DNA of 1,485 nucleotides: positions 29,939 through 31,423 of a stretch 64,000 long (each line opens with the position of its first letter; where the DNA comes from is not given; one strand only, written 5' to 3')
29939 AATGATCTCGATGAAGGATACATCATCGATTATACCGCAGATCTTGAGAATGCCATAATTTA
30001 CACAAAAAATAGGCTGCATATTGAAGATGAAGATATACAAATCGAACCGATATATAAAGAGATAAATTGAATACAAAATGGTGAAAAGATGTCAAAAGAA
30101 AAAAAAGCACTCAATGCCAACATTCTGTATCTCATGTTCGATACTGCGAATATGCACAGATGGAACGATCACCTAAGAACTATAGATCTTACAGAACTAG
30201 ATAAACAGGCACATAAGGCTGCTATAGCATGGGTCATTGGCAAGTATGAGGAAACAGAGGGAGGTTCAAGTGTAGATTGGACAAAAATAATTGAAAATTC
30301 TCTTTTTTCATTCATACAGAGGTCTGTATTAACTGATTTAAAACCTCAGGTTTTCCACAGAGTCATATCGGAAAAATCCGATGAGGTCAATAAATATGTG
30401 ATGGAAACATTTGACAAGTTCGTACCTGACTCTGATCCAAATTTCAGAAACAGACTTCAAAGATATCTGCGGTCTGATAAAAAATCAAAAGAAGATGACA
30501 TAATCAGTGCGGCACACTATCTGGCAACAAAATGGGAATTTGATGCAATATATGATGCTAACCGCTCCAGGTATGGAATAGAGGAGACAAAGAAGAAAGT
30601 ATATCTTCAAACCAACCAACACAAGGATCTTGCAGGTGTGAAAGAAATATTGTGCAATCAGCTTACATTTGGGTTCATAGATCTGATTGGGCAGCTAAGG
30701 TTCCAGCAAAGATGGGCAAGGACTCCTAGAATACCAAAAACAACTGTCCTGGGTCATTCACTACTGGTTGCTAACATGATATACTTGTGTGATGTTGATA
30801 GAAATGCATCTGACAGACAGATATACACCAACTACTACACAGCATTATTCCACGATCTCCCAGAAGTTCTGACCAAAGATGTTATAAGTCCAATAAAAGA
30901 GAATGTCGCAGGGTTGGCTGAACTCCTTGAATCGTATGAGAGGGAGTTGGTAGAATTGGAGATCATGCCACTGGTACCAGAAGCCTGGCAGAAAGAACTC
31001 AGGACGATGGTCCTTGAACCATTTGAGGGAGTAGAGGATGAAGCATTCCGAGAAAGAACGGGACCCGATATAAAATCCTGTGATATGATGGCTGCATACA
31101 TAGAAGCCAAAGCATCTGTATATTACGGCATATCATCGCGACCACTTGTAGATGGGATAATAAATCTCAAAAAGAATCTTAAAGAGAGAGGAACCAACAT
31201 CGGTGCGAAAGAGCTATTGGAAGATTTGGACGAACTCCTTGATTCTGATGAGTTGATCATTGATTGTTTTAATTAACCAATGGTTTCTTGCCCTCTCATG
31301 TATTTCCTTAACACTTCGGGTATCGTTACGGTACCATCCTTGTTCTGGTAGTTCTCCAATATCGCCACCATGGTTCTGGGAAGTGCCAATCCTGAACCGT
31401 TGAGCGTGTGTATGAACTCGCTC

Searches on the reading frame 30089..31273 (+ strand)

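Call 88: search_protein_families(library=pfam, proteins=[window:30089-31273:+], max_evalue=0.001)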
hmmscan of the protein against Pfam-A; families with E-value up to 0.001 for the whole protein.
window:30089-31273:+ (395 aa): 2 families
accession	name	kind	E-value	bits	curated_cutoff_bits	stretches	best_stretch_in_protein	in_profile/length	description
PF12917.13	YfbR-like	-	1.4e-20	74.1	25.9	1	196-341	2-142/182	5'-deoxynucleotidase YfbR-like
PF13023.12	HD_3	-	4.6e-17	62.8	22.5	1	200-318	1-115/165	HD domain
